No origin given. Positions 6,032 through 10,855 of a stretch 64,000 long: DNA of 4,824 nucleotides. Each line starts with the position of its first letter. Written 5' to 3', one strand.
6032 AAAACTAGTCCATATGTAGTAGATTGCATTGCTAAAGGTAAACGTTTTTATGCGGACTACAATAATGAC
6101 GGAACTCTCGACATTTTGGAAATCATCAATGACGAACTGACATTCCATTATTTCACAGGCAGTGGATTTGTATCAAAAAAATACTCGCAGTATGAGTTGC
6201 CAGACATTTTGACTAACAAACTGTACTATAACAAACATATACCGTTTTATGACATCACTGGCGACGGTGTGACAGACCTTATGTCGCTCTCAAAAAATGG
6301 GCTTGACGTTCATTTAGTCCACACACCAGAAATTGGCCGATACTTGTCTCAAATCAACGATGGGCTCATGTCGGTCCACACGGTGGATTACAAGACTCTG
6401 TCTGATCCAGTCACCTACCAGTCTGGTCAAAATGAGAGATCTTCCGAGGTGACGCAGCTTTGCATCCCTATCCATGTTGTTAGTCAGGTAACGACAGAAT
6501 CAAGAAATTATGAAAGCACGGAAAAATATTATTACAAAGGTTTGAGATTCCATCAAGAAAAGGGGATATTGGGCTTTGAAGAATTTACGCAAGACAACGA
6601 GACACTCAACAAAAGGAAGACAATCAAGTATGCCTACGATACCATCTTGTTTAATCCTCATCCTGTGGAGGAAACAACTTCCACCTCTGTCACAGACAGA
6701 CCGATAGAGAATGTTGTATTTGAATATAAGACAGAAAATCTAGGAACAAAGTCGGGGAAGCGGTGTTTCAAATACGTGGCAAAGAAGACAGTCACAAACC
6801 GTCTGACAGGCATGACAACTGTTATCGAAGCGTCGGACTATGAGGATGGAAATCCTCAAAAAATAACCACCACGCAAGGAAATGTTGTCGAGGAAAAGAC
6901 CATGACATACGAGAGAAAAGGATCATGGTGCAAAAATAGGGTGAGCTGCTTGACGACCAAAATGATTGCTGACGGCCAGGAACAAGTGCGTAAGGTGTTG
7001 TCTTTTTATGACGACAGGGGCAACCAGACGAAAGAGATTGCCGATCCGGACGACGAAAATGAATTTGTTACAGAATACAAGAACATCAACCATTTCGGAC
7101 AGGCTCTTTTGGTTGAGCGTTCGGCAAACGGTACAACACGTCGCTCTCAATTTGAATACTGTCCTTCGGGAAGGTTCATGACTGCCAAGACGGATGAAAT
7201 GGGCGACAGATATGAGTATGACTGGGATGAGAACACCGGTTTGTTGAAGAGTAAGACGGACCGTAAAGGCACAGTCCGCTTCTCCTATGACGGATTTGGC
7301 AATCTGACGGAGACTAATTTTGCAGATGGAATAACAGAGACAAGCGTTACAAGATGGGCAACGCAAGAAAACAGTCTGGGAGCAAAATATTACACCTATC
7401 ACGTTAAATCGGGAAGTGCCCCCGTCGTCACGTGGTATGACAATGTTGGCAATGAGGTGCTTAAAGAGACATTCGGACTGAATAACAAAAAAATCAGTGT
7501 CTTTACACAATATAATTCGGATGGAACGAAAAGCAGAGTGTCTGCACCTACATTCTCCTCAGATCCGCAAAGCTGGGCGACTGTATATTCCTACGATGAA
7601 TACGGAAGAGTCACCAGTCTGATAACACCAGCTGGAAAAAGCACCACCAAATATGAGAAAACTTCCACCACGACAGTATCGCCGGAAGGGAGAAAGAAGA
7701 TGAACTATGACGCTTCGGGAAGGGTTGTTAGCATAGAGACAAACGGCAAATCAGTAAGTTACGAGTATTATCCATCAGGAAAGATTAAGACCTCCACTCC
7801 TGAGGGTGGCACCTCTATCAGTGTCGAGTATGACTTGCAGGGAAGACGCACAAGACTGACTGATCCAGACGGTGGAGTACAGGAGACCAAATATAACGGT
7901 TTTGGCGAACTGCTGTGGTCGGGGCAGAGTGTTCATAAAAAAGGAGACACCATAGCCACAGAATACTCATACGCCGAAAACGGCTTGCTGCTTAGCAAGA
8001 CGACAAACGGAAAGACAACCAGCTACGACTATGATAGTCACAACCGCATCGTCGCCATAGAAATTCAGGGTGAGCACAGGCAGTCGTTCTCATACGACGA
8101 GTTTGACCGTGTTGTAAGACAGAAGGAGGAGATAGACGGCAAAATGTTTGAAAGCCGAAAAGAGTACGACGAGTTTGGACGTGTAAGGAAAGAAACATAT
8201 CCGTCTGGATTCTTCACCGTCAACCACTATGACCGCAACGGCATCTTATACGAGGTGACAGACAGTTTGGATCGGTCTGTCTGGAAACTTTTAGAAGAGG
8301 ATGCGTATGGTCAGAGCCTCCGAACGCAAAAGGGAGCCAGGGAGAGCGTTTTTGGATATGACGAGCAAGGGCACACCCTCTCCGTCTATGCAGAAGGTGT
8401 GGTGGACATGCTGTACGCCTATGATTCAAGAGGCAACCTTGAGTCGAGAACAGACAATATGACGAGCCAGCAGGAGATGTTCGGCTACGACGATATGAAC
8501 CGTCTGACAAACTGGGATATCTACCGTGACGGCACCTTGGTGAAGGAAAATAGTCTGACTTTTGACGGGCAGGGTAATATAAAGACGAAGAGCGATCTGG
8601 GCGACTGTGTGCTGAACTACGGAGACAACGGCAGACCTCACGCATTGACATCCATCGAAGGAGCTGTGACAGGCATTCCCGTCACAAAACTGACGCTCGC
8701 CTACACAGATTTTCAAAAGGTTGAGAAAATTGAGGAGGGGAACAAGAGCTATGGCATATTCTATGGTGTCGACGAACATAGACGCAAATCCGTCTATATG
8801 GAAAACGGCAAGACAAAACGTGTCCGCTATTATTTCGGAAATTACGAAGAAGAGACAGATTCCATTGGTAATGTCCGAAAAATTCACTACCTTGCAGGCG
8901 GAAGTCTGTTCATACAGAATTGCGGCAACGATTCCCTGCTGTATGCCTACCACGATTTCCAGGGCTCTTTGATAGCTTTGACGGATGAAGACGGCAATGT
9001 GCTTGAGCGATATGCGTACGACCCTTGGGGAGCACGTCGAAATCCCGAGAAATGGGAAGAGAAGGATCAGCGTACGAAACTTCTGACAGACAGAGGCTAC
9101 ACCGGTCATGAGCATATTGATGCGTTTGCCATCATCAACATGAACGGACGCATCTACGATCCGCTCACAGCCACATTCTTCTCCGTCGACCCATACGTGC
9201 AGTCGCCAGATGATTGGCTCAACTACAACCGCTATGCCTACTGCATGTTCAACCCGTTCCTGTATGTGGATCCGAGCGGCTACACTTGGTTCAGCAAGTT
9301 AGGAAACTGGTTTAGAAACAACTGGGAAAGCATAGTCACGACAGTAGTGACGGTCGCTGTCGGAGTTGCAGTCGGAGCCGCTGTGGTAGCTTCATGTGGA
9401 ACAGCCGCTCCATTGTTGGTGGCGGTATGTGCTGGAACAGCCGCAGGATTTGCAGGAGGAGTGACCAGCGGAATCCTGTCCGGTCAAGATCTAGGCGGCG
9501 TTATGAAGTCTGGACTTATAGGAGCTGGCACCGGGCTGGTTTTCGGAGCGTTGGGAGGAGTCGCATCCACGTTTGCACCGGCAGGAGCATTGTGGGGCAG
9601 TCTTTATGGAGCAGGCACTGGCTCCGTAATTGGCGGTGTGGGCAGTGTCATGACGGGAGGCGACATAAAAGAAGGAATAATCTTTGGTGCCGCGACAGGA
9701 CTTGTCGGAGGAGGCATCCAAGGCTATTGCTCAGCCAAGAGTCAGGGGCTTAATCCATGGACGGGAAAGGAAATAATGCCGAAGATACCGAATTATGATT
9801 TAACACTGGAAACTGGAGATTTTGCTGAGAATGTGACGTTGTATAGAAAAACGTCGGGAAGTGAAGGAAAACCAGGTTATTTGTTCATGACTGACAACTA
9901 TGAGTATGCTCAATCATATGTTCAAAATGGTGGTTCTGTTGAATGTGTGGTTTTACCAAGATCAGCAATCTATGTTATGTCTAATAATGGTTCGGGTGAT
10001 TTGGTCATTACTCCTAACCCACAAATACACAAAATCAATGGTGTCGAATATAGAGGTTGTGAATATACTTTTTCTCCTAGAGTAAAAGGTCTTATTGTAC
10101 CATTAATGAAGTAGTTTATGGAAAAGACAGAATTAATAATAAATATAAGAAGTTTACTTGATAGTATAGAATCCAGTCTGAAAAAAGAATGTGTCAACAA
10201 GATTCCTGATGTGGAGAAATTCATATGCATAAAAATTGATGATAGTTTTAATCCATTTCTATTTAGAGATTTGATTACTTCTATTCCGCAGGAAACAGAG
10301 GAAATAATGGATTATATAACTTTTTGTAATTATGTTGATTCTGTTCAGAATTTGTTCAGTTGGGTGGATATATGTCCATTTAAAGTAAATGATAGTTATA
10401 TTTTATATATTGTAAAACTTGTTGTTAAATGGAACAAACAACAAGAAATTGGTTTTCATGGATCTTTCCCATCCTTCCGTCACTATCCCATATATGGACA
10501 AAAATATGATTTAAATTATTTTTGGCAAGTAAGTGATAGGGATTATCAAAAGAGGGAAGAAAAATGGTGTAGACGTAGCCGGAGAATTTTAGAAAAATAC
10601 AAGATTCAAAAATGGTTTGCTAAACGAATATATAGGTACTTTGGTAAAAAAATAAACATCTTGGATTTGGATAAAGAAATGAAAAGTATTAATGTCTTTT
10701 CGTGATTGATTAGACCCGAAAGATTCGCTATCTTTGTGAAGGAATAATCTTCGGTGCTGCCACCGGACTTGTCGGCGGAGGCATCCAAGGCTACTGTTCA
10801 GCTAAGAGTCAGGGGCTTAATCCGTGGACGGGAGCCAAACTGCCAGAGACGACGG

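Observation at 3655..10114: Mini T9SS-CTD protein carrying one YD repeat, tightly coupled to a Sec-signal SpvB/FG-GAP/RHS toxin: candidate T9SS-linked Rhs export module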

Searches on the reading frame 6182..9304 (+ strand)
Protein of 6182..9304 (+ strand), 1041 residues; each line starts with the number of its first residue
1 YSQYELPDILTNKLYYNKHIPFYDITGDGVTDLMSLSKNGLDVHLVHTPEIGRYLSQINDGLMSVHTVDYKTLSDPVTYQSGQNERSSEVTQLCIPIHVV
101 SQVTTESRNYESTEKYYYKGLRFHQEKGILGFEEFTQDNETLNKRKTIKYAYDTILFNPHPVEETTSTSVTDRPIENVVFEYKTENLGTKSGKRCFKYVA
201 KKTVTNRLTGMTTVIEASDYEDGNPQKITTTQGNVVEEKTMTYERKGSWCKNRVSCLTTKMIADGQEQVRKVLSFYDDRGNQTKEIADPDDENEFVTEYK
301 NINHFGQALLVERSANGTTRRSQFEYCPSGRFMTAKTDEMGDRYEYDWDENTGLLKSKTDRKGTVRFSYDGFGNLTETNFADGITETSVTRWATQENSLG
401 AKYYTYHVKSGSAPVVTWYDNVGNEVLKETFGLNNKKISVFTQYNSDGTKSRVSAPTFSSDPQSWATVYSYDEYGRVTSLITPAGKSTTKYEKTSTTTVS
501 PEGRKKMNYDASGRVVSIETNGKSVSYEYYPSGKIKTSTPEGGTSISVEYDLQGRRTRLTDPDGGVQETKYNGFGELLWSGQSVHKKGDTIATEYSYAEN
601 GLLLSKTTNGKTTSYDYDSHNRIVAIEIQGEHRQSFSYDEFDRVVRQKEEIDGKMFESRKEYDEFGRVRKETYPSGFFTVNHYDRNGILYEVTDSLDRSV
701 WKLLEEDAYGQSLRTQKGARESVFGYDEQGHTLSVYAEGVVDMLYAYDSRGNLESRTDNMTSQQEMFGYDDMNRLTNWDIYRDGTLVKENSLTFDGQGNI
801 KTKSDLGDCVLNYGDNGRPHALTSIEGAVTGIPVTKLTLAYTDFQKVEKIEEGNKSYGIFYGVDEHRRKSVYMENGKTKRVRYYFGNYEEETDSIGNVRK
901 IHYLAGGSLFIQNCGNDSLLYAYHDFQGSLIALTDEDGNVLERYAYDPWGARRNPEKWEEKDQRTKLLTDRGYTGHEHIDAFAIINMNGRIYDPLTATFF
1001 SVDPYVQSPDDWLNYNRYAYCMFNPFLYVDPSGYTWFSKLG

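Call 75: find_homologous_proteins(query=window:6182-9304:+, max_evalue=1e-10)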
Query window:6182-9304:+ (1041 aa): 168 proteins with E <= 1e-10 among 8000 candidates; the best 120 are listed.
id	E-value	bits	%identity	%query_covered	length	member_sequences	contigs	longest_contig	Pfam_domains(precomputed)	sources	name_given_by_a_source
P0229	0.0e+0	1035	48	98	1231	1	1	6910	PF05593.20,PF25023.2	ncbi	-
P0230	1.6e-283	962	46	99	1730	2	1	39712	PF01839.30,PF05593.20,PF13517.13,PF25023.2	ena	-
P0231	1.8e-268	912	45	97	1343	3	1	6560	PF05593.20,PF25023.2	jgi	-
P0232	1.6e-215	737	46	75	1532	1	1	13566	PF01839.30,PF12256.15,PF05593.20,PF13517.13,PF03534.19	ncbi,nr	ncbi:MAG TPA: FG-GAP-like repeat-containing protein, partial [Paludibacter sp.]|nr:FG-GAP-like repea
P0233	4.2e-212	725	40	98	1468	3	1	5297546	PF05593.20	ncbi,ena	-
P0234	9.7e-212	724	40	98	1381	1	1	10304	PF01839.30,PF05593.20,PF13517.13,PF25023.2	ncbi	-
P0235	3.9e-207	709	41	87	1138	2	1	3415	PF01839.30,PF05593.20,PF13517.13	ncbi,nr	ncbi:MAG: FG-GAP-like repeat-containing protein, partial [Paludibacter sp.]|nr:FG-GAP-like repeat-co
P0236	3.5e-191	656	40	81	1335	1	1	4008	PF01839.30,PF05593.20,PF13517.13,PF25023.2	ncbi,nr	ncbi:MAG: VCBS repeat-containing protein, partial [Paludibacteraceae bacterium]|nr:VCBS repeat-conta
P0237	1.7e-100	356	30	97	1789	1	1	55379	PF01839.30,PF05593.20,PF13517.13,PF25023.2,PF03534.19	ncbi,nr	ncbi:MAG: VCBS repeat-containing protein, partial [Paludibacteraceae bacterium]|nr:VCBS repeat-conta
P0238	1.9e-90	323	30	90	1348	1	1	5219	PF05593.20,PF25023.2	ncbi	-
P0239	2.5e-88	316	34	63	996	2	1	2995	PF01839.30,PF12256.15,PF05593.20,PF13517.13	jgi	jgi:YD repeat-containing protein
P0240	9.9e-88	314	28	98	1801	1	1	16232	PF01839.30,PF12256.15,PF05593.20,PF13517.13,PF25023.2,PF03534.19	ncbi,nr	ncbi:MAG: FG-GAP-like repeat-containing protein, partial [Bacteroidales bacterium]|nr:FG-GAP-like re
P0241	4.7e-87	311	28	100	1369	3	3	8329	PF12256.15,PF05593.20,PF25023.2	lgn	-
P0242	6.7e-86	308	29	99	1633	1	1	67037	PF01839.30,PF12256.15,PF05593.20,PF13517.13,PF25023.2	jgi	jgi:RHS repeat-associated protein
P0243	2.3e-80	289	29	97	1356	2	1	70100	PF12256.15,PF05593.20,PF25023.2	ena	-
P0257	1.2e-35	141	25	70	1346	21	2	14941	PF25174.2,PF05593.20,PF25023.2,PF20148.5,PF23414.2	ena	-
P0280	4.5e-29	119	24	68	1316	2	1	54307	PF05593.20,PF25023.2,PF20148.5,PF23414.2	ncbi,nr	ncbi:MAG: RHS repeat-associated core domain-containing protein [Bacteroidaceae bacterium]|nr:RHS rep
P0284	3.8e-28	116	25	52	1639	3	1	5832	PF25174.2,PF05593.20,PF24595.2,PF25023.2,PF20148.5,PF23414.2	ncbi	ncbi:MAG: RHS repeat protein, partial [Chitinophagaceae bacterium]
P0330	1.2e-17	82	23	75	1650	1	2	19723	PF05593.20,PF18962.8,PF24595.2,PF25023.2,PF20148.5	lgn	-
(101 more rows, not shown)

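Call 76: search_protein_families(library=pfam, proteins=[P0330, P0284, P0257], max_evalue=0.001)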
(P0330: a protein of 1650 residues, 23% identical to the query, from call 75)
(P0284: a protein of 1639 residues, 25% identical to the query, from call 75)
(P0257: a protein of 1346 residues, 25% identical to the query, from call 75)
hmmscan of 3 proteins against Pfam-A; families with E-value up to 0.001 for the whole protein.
P0330 (1650 aa): 7 families
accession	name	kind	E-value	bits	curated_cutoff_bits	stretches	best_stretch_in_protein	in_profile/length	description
PF05593.20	RHS_repeat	-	4.5e-100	326.9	22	11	465-501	1-37/38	RHS Repeat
PF24595.1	DUF7619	-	1.5e-13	51.4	27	1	1332-1384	81-133/133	Domain of unknown function (DUF7619)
PF20148.4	DUF6531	-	1.9e-10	41.4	24.1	1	34-106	3-74/74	Domain of unknown function (DUF6531)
PF18962.6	Por_Secre_tail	-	9e-09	36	27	1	1572-1640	1-67/75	Secretion system C-terminal sorting domain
PF08398.15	Phospholip_A2_4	-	6e-05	23.7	23.9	1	1060-1121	2-61/80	Phospholipase A2-like domain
PF13573.12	SprB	-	0.00033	20.7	28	1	1493-1517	10-34/37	SprB repeat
PF25174.1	Beta-prop_THOC3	-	0.00079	18.9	305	0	396-487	89-180/272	THOC3 beta-propeller domain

P0284 (1639 aa): 5 families
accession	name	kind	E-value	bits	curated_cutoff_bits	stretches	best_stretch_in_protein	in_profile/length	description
PF05593.20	RHS_repeat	-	2.9e-116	378.5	22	12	339-376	1-38/38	RHS Repeat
PF20148.4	DUF6531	-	4.4e-11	43.4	24.1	1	47-122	2-74/74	Domain of unknown function (DUF6531)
PF23414.1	Beta-prop_EML_2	-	6.1e-09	36.1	90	0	602-747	15-161/266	Echinoderm microtubule-associated protein second beta-propeller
PF25174.1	Beta-prop_THOC3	-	1.1e-08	34.9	305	0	575-724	80-227/272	THOC3 beta-propeller domain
PF24595.1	DUF7619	-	3.5e-05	24.3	27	0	1490-1551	1-59/133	Domain of unknown function (DUF7619)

P0257 (1346 aa): 7 families
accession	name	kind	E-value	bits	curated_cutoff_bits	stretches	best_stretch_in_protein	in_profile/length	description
PF05593.20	RHS_repeat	-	2.7e-121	394.6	22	16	319-355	1-37/38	RHS Repeat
PF25023.1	TEN_YD-shell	-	4.8e-11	41.9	50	1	462-572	40-151/909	Teneurin YD-shell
PF25174.1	Beta-prop_THOC3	-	1.8e-10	40.7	305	0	401-537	93-228/272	THOC3 beta-propeller domain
PF23414.1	Beta-prop_EML_2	-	8.6e-10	38.9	90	0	547-693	21-168/266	Echinoderm microtubule-associated protein second beta-propeller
PF20148.4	DUF6531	-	2e-06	28.5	24.1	1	40-112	4-74/74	Domain of unknown function (DUF6531)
PF23389.1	Beta-prop_WDR19_1st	-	2.6e-05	23.8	27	0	407-508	9-109/325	WDR19 first beta-propeller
PF03527.20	RHS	-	3.5e-05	24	27.9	1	1075-1107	1-33/38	RHS protein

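Call 78: find_encoding_contigs(protein=P0330, flank=5000, max_places=2)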
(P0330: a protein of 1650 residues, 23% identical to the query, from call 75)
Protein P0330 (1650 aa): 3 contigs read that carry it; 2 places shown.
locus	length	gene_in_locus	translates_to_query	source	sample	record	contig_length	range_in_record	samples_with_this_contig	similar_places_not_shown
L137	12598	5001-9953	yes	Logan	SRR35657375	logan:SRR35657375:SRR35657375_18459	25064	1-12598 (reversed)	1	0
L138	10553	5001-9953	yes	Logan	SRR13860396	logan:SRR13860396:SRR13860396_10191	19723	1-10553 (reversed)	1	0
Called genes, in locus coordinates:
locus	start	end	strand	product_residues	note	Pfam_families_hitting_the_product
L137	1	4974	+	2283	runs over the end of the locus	PF28492:Beta_helix_4 (faint), PF07705:CARDB, PF16116:DUF4832 (faint), PF07705:CARDB (weak)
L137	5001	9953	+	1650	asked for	PF20148:DUF6531, PF25023:TEN_YD-shell, PF25023:TEN_YD-shell, PF05593:RHS_repeat, PF25023:TEN_YD-shell, PF05593:RHS_repeat, PF25023:TEN_YD-shell, PF24595:DUF7619, +3 more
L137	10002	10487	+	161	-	-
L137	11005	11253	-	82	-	PF13340:DUF4096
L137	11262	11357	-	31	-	-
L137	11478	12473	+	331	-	PF17164:DUF5122 (faint)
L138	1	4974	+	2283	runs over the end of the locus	PF28492:Beta_helix_4 (faint), PF07705:CARDB, PF16116:DUF4832 (faint), PF07705:CARDB (weak)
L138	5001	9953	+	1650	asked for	PF20148:DUF6531, PF25023:TEN_YD-shell, PF25023:TEN_YD-shell, PF05593:RHS_repeat, PF25023:TEN_YD-shell, PF05593:RHS_repeat, PF25023:TEN_YD-shell, PF24595:DUF7619, +3 more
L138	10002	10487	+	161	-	-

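Call 79: find_encoding_contigs(protein=P0280, flank=5000, max_places=2)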
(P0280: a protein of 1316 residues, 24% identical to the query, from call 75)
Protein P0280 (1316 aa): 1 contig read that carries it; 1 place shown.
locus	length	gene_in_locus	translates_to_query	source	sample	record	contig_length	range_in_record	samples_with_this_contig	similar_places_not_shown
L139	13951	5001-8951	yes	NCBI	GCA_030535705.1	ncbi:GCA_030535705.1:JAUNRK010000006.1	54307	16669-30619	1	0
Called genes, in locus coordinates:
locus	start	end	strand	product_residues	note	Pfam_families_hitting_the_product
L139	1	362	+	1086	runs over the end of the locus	PF12799:LRR_4 (faint), PF13855:LRR_8 (faint), PF00404:Dockerin_1 (faint)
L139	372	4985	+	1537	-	PF16158:N_BRCA1_IG (faint), PF07705:CARDB (weak), PF16116:DUF4832 (faint), PF01186:Lysyl_oxidase (faint), PF07705:CARDB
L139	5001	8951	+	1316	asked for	PF25023:TEN_YD-shell, PF25023:TEN_YD-shell, PF05593:RHS_repeat, PF25023:TEN_YD-shell, PF25023:TEN_YD-shell, PF05593:RHS_repeat, PF25023:TEN_YD-shell, PF25023:TEN_YD-shell, +4 more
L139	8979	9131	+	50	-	-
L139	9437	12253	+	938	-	PF24595:DUF7619, PF18962:Por_Secre_tail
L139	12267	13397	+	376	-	PF00404:Dockerin_1 (faint)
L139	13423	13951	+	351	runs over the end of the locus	-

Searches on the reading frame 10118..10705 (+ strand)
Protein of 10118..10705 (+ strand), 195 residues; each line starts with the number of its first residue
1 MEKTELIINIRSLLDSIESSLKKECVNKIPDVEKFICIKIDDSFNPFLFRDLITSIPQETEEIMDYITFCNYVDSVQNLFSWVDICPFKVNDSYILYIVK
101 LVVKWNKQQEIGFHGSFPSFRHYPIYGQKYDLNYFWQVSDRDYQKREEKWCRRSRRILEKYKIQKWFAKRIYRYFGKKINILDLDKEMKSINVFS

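Call 6: search_protein_families(library=pfam, proteins=[window:10118-10705:+], max_evalue=0.01)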
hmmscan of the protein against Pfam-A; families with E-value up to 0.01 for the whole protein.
window:10118-10705:+ (195 aa): 0 families

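Call 7: search_protein_families(library=ncbifam, proteins=[window:10118-10705:+], max_evalue=0.01)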
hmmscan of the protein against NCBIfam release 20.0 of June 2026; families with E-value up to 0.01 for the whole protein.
window:10118-10705:+ (195 aa): 0 families

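Call 73: search_solved_structures(query=window:10118-10702:+, max_evalue=5)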
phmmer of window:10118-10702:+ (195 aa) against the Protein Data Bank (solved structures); distinct sequences matched with E-value up to 5: 9.
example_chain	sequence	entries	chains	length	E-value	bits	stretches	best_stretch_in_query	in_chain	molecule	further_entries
4oxp_A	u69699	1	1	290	0.72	13.1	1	132-170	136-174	Ribonuclease E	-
5z2p_A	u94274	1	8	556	1.8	11.8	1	123-170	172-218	2-succinyl-5-enolpyruvyl-6-hydroxy-3-cyclohexene-1-carboxylate synthase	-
5z2r_A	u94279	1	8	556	1.8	11.8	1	123-170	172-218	2-succinyl-5-enolpyruvyl-6-hydroxy-3-cyclohexene-1-carboxylate synthase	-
3flm_A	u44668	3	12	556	1.8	11.8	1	123-170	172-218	2-succinyl-5-enolpyruvyl-6-hydroxy-3-cyclohexene-1-carboxylate synthase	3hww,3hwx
5ej4_A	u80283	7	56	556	1.8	11.8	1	123-170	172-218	2-succinyl-5-enolpyruvyl-6-hydroxy-3-cyclohexene-1-carboxylate synthase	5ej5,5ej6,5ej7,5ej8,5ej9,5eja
5z2u_A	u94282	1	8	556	1.8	11.8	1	123-170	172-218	2-succinyl-5-enolpyruvyl-6-hydroxy-3-cyclohexene-1-carboxylate synthase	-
5ejm_A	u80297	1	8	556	1.8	11.8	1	123-170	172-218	2-succinyl-5-enolpyruvyl-6-hydroxy-3-cyclohexene-1-carboxylate synthase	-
2jla_A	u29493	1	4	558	1.8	11.8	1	123-170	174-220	2-SUCCINYL-5-ENOLPYRUVYL-6-HYDROXY-3-CYCLOHEXENE -1-CARBOXYLATE SYNTHASE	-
2jlc_A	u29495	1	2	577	1.9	11.7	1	123-170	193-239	2-SUCCINYL-5-ENOLPYRUVYL-6-HYDROXY-3-CYCLOHEXENE -1-CARBOXYLATE SYNTHASE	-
